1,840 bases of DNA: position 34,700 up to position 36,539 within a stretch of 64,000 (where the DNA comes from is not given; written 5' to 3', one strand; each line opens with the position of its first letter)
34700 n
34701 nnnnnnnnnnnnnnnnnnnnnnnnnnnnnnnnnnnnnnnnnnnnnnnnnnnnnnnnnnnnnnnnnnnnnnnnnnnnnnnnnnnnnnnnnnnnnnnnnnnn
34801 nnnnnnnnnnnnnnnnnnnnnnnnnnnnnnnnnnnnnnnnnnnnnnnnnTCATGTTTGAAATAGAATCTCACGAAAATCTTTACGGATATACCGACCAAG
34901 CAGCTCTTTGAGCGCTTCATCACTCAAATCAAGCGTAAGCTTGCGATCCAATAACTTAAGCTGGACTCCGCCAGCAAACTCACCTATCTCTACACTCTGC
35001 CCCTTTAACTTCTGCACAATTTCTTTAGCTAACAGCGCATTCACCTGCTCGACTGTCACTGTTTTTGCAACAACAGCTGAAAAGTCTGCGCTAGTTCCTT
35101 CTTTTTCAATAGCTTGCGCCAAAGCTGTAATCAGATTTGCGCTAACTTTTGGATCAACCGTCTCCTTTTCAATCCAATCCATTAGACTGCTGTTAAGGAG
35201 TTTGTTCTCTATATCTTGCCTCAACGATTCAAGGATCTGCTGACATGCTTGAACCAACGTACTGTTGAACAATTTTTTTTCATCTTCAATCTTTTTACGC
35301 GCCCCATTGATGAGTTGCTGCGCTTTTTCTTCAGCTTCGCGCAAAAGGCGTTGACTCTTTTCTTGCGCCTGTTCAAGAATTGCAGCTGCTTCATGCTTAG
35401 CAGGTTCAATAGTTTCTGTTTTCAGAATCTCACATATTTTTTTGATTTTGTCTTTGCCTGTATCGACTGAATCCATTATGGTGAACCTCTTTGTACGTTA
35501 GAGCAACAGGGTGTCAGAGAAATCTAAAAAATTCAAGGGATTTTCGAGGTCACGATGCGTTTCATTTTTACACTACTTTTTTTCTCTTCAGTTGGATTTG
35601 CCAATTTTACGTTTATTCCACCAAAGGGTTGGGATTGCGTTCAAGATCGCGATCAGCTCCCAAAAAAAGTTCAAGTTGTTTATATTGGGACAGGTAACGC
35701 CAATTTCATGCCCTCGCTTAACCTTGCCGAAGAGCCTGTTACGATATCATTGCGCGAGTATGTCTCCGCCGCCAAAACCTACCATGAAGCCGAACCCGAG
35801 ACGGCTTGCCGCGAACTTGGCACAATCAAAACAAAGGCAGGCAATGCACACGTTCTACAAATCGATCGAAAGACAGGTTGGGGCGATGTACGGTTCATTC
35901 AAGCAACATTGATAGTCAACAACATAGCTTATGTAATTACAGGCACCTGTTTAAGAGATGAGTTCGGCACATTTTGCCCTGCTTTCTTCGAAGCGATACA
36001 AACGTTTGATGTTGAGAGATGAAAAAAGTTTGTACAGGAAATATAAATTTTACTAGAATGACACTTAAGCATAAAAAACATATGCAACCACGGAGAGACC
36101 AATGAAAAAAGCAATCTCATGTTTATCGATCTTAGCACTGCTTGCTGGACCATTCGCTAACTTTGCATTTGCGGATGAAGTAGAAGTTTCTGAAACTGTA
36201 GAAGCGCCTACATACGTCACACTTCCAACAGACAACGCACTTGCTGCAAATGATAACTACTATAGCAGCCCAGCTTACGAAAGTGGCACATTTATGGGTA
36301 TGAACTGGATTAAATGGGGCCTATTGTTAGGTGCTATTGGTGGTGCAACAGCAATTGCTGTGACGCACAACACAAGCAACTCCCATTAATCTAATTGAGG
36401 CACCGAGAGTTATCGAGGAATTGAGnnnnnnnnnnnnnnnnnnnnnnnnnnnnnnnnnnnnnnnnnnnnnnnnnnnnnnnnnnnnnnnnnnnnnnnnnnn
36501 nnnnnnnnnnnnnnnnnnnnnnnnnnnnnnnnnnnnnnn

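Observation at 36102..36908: Tandem pair of signal-peptide and C-terminal-anchor proteins, one strongly Cys/Pro-rich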

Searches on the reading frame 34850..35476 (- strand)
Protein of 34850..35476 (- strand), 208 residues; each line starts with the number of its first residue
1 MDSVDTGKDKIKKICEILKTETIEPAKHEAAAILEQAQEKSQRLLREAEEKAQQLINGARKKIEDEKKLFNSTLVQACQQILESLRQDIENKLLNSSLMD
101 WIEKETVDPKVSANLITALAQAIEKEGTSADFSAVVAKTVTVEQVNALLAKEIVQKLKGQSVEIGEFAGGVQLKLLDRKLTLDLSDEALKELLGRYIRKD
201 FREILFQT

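Call 5: search_protein_families(library=pfam, proteins=[window:34850-35476:-], max_evalue=1)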
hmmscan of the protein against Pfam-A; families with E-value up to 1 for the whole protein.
window:34850-35476:- (208 aa): 13 families
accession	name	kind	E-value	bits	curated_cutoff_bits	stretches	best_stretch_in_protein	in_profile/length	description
PF00430.23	ATP-synt_B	-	0.00021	21.8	28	1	24-91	40-106/132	ATP synthase B/B' CF(0)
PF16999.10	V-ATPase_G_2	-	0.00026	22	28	1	21-92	19-90/104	Vacuolar (H+)-ATPase G subunit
PF03179.20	V-ATPase_G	-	0.00049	21.1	28.6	1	26-95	12-81/105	Vacuolar (H+)-ATPase G subunit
PF05103.18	DivIVA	-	0.014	15.8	28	1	21-71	78-127/131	DivIVA protein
PF05167.17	DUF711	-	0.014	14.6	25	1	51-147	22-119/413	Uncharacterised ACR (DUF711)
PF19824.4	Tlp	-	0.062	14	25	1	9-68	8-66/70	Small, acid-soluble spore protein Tlp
PF01991.23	vATP-synt_E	-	0.064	13.1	24.2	1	25-206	16-199/199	ATP synthase (E/31 kDa) subunit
PF01433.26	Peptidase_M1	-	0.069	13.2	27.7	1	17-125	104-209/218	Peptidase family M1 domain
PF06188.17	HrpE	-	0.13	12.6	23.5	1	16-128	19-132/191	HrpE/YscL/FliH and V-type ATPase subunit E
PF16805.11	Trans_coact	-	0.26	11.6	25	0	62-108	11-59/73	Phage late-transcription coactivator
PF15433.11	MRP-S31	-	0.28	11.2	28.7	1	12-104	2-92/304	Mitochondrial 28S ribosomal protein S31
PF18977.5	DUF5713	-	0.31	11.9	27.3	0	3-65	21-82/107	Family of unknown function (DUF5713)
PF23169.1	HalD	-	0.48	10.2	26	1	9-89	16-94/228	Halogenase D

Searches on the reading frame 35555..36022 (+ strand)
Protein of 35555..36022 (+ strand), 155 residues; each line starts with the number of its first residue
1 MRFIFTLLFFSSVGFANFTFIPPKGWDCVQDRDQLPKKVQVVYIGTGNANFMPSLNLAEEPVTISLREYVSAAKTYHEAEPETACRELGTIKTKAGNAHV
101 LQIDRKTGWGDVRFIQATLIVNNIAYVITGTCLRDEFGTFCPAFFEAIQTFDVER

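Call 5: search_protein_families(library=pfam, proteins=[window:35555-36022:+], max_evalue=1)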
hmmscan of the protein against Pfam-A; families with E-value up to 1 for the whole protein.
window:35555-36022:+ (155 aa): 1 family
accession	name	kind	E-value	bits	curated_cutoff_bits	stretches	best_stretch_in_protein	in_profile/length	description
PF06888.18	Put_Phosphatase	-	0.16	11.8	27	1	38-77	169-208/234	Putative Phosphatase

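Call 6: search_protein_families(library=ncbifam, proteins=[window:35555-36022:+], max_evalue=1)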
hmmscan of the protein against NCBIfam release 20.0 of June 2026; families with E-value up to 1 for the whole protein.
window:35555-36022:+ (155 aa): 1 family
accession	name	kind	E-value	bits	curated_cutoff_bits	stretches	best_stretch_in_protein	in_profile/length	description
NF047501.1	lipo_LIC_13215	equivalog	0.0041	16.5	200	1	111-151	153-193/194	LIC_13215 family putative lipoprotein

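Call 47: search_solved_structures(query=A4, max_evalue=1)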
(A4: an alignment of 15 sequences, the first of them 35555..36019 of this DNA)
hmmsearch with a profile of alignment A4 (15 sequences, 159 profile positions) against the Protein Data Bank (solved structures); distinct sequences matched with E-value up to 1: 1.
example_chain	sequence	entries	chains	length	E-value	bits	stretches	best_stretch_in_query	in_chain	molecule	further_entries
9mcd_A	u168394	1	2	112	0.31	14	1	61-106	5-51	Alba1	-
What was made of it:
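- Tried and rejected: The PDB sequence search for it was negative (call 47).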

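Call 61: search_protein_families(library=pfam, alignment_id=A4, max_evalue=10)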
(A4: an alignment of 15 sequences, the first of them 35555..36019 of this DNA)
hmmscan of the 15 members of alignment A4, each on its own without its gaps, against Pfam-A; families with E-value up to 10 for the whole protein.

A. member 1, window:35555-36019:+ (155 aa): 1 family
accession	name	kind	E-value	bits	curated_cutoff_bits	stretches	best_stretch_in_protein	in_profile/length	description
PF06888.18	Put_Phosphatase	-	0.16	11.8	27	1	38-77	169-208/234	Putative Phosphatase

B. families by the number of members that match (of 15 scanned): 5 families
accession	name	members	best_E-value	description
PF18933.6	PsbP_2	2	0.056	PsbP-like protein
PF06888.18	Put_Phosphatase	2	0.064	Putative Phosphatase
PF10738.15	Lpp-LpqN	1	0.037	Probable lipoprotein LpqN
PF18623.6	TnsE_C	1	0.12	TnsE C-terminal domain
PF01789.22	PsbP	1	0.28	PsbP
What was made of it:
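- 35555..36022 (+): First gene of the putative operon: a conserved exported 155-aa protein (signal peptide, alpha+beta). It always lies between the V-ATPase operon and the array. Only weak PsbP_2/LpqN hints (call 61).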

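Call 71: predict_structure(protein=window:35555-36019:+)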
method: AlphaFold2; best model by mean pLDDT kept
length: 155 residues; sequences in the alignment: 1
mean_pLDDT: 52.5   pTM: 0.47
mean pLDDT of the five models: 52.5, 47.4, 43.7, 37.2, 37.2
residues with pLDDT >= 90: 0; 70-90: 4; 50-70: 90; < 50: 61
segments of 3 or more residues with pLDDT < 50: 11-34, 45-60, 73-83, 106-109
pLDDT, mean of each block of 10 residues (from residue 1): 64 35 38 50 44 34 51 44 55 67 51 62 65 59 66 57
secondary structure, 60 per line:
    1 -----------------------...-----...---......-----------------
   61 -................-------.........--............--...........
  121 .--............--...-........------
elements in order: E38-43 E62-65 H66-77 E85-93 E96-107 E110-121 E124-135 E138-140 H142-149

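Call 73: fold_search(model_id=the predicted structure, library=pdb)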
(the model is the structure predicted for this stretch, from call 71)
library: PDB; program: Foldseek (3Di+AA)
matches with E <= 10: 1482; with E <= 0.001: 0
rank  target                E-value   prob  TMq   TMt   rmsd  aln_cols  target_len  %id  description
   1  3fka_B                3.7e-03  0.98  0.31  0.38   6.4       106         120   12  CRYSTAL STRUCTURE OF A NTF-2 LIKE PROTEIN OF UNKNOWN FUNCTION (SPO1084) FROM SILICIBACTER POMEROYI DSS-3 AT 1.69 A RES (released 2009-02-24)
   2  7epo                  3.9e-03  0.96  0.34  0.38   7.2       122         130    9  Ketosteroid Isomerase KSI with 5-nitrobenzoxazole (5NBI) (released 2021-12-22)
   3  3fka_A                6.3e-03  0.96  0.30  0.37   6.4       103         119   13  CRYSTAL STRUCTURE OF A NTF-2 LIKE PROTEIN OF UNKNOWN FUNCTION (SPO1084) FROM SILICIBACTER POMEROYI DSS-3 AT 1.69 A RES (released 2009-02-24)
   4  4kvh                  6.7e-03  0.96  0.34  0.43   6.0       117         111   13  Crystal structure of ketosteroid isomerase fold protein Hmuk_0747 (released 2013-06-12)
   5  6w40_B                7.1e-03  0.96  0.33  0.41   5.5       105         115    8  An enumerative algorithm for de novo design of proteins with diverse pocket structures (released 2020-04-08)
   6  7epn_A                7.5e-03  0.95  0.36  0.40   7.3       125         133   10  Ketosteroid Isomerase KSI native (released 2021-12-22)
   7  6hnl_A                8.0e-03  0.99  0.42  0.48   6.5       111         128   10  Selenomethionine derivative of IdmH 96-104 loop truncation variant (released 2019-11-06)
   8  4orl                  8.5e-03  0.94  0.32  0.40   5.3       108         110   11  Crystal structure of a DUF4783 family protein (BACOVA_04304) from Bacteroides ovatus ATCC 8483 at 1.40 A resolution (released 2014-03-05)
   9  3f14                  9.0e-03  1.00  0.41  0.53   4.2       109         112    6  Crystal structure of NTF2-like protein of unknown function (YP_680363.1) from CYTOPHAGA HUTCHINSONII ATCC 33406 at 1.45  (released 2008-11-18)
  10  3f9s_B                1.1e-02  0.98  0.41  0.45   7.2       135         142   10  Crystal structure of a putative polyketide cyclase (lferr_0659) from acidithiobacillus ferrooxidans atcc at 1.76 A res (released 2008-11-25)
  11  9qzd_A                1.1e-02  0.98  0.37  0.44   4.7       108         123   14  de novo NTF2-like protein (released 2025-10-22)
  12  2gey_C                1.2e-02  0.84  0.31  0.32  10.7       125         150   10  Crystal Structure of AclR a putative hydroxylase from Streptomyces galilaeus (released 2006-07-18)
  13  4ouq                  1.4e-02  0.98  0.36  0.49   4.5       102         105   10  Crystal structure of a DUF4783 family protein (BF1468) from Bacteroides fragilis YCH46 at 1.55 A resolution (released 2014-04-30)
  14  4q53_A                1.5e-02  0.97  0.34  0.45   5.2       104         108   12  Crystal structure of a DUF4783 family protein (BACUNI_04292) from Bacteroides uniformis ATCC 8492 at 1.27 A resolution (released 2014-07-16)
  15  6w3g_B                1.5e-02  0.90  0.31  0.41   5.2       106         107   13  Rd1NTF2_04 with long sheet (released 2020-04-15)
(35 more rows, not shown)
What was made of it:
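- Tried and rejected: The single-sequence model had pLDDT 52 and gave non-significant NTF2-like matches, so it is inconclusive (calls 71, 73).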

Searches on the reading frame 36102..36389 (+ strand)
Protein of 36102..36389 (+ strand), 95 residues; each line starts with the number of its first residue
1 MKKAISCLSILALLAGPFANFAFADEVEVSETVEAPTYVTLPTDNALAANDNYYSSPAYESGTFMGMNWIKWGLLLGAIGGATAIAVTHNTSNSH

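Call 5: search_protein_families(library=pfam, proteins=[window:36102-36389:+], max_evalue=1)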
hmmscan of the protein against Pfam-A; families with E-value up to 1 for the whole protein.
window:36102-36389:+ (95 aa): 1 family
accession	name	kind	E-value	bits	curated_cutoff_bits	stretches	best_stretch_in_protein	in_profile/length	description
PF08139.17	LPAM_1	-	0.047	14.6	20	1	1-16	1-16/18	Prokaryotic membrane lipoprotein lipid attachment site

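Call 6: search_protein_families(library=ncbifam, proteins=[window:36102-36389:+], max_evalue=1)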
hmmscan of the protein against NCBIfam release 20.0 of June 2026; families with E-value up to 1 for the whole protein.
window:36102-36389:+ (95 aa): 2 families
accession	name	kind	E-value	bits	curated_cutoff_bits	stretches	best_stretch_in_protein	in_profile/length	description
NF041440.1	hydrolase_YghX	exception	0.038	13.1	460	1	3-64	35-96/292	YghX family hydrolase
NF038040.1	phero_PhrK_fam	equivalog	0.12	12.7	35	1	1-16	1-16/40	PhrK family phosphatase-inhibitory pheromone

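Call 14: find_encoding_contigs(protein=window:36102-36389:+, flank=3000, max_places=3)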
Protein window:36102-36389:+ (95 aa): 1 contig read that carries it; 1 place shown.
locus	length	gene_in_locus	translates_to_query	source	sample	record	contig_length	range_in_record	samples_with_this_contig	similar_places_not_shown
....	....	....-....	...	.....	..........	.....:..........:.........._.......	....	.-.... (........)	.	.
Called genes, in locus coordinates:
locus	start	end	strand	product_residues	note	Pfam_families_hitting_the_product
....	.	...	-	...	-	?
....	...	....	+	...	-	-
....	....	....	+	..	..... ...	-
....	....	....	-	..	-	-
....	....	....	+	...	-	?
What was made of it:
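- A public gene call chose the antisense frame (call 14).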

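Call 16: find_homologous_proteins(query=window:36102-36389:+, max_evalue=0.01)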
Query window:36102-36389:+ (95 aa): 1 proteins with E <= 0.01 among 16 candidates.
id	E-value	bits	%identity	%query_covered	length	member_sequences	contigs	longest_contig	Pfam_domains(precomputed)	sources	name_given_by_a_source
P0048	4.0e-56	204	100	100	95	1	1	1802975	-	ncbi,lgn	-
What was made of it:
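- Tried and rejected: The word-indexed homologue search with ORF1 found only ORF1 itself (call 16).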
